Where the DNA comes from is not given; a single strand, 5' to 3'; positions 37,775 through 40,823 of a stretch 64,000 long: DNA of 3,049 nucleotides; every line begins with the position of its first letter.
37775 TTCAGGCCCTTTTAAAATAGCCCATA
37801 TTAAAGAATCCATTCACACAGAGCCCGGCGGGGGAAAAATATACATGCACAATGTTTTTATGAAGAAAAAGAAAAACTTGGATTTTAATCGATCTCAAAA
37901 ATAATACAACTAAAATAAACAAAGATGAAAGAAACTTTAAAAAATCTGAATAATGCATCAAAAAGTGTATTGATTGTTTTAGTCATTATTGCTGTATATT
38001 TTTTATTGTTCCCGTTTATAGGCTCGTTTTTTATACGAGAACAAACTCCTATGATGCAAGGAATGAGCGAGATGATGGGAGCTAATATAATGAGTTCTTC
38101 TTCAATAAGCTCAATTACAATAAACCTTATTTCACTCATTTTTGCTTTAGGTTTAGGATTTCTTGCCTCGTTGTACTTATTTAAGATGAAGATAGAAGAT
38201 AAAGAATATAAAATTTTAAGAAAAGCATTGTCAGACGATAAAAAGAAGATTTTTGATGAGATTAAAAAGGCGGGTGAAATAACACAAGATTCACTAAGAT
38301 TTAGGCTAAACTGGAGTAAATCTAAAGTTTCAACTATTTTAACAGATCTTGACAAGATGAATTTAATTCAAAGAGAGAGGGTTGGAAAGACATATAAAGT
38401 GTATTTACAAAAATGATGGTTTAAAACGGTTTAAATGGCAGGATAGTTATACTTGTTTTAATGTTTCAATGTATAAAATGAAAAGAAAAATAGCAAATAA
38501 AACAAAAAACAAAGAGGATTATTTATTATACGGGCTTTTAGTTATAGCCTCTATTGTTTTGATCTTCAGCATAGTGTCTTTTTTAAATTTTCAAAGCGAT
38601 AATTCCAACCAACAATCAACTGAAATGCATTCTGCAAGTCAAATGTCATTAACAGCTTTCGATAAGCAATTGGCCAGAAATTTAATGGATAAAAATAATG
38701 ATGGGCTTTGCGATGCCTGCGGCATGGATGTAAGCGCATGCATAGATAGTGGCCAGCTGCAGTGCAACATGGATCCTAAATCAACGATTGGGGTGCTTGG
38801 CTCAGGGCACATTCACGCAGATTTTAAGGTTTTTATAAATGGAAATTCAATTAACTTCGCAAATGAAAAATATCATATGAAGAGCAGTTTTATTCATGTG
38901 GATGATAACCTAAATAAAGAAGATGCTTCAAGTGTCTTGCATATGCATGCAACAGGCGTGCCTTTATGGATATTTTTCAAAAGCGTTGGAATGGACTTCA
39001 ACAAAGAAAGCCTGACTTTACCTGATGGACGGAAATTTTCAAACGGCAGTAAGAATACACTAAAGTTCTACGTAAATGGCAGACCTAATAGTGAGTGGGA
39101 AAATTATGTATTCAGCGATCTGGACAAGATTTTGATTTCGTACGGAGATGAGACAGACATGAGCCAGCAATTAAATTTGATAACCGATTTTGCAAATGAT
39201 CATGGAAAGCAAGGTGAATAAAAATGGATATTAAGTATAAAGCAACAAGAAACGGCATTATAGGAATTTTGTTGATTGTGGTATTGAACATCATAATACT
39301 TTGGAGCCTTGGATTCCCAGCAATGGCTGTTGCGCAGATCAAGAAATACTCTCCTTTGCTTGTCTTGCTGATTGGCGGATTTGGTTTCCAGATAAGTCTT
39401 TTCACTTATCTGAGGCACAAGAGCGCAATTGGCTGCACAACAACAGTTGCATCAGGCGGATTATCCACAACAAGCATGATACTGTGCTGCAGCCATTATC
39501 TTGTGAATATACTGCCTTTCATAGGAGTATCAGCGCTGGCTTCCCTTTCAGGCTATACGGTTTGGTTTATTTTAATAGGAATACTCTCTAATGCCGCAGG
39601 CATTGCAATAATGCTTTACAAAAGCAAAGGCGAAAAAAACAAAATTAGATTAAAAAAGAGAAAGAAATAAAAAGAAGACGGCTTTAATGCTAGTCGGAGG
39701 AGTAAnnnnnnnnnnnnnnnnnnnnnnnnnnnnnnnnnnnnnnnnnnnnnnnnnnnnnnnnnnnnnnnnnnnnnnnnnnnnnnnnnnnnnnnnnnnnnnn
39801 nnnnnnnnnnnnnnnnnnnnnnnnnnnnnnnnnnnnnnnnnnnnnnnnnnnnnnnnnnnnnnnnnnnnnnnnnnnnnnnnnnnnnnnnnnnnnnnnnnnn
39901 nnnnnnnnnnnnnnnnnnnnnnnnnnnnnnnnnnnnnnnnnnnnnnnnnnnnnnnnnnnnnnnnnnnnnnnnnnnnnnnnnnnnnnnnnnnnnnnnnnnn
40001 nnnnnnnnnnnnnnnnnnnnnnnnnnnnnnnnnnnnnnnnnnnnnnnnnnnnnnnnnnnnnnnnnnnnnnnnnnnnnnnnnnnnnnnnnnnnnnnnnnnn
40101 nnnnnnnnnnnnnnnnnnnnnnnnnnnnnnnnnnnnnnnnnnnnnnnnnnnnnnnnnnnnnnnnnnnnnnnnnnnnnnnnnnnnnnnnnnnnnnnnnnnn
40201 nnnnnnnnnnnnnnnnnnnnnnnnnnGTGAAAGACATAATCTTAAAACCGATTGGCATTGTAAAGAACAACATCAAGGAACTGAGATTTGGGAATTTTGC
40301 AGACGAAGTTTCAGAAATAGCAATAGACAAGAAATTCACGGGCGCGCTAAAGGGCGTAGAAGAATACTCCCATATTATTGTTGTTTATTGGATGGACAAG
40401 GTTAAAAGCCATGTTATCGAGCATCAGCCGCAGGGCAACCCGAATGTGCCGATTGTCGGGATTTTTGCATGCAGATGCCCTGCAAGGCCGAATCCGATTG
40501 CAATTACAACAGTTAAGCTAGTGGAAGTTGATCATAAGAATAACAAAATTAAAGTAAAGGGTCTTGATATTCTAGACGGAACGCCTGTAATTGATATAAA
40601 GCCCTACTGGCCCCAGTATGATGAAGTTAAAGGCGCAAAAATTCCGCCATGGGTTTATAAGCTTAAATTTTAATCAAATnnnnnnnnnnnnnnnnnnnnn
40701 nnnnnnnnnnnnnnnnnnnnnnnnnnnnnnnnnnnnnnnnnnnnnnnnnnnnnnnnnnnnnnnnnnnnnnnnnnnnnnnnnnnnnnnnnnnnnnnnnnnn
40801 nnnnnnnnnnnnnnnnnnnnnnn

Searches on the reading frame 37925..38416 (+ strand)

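Call 101: search_protein_families(library=pfam, proteins=[window:37925-38416:+], max_evalue=0.01)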
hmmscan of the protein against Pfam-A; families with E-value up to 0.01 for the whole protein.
window:37925-38416:+ (163 aa): 7 families
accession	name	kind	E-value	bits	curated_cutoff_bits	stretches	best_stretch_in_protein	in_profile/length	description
PF24034.1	DUF7343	-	1.2e-10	41.6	27.6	1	105-161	4-61/62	Domain of unknown function (DUF7343)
PF01047.28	MarR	-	9.7e-05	22.6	24.6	1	111-152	10-51/59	MarR family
PF12802.13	MarR_2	-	0.00019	22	27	1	111-154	12-56/61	MarR family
PF21100.3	MCM_C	-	0.0027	17.9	27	1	131-159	36-63/64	MCM protein C-terminal winged helix-turn-helix domain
PF13412.12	HTH_24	-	0.0031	17.5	21.9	1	107-149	6-48/48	Winged helix-turn-helix DNA-binding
PF22381.2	Staph_reg_Sar_Rot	-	0.0041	17.6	27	1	87-152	9-62/85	Transcriptional regulator SarA/Rot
PF25212.1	HVO_A0114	-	0.0049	17.1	27.6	1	93-161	11-79/84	HVO_A0114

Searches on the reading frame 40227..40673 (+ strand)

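Call 50: search_protein_families(library=ncbifam, proteins=[window:40227-40673:+], max_evalue=0.001)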
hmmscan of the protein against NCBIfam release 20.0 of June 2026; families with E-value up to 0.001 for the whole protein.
window:40227-40673:+ (148 aa): 1 family
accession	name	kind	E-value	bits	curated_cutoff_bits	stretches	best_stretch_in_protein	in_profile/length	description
TIGR00104.1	tRNA_TsaA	equivalog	1.7e-36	125.6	93.25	1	1-138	1-142/143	tRNA (N6-threonylcarbamoyladenosine(37)-N6)-methyltransferase TrmO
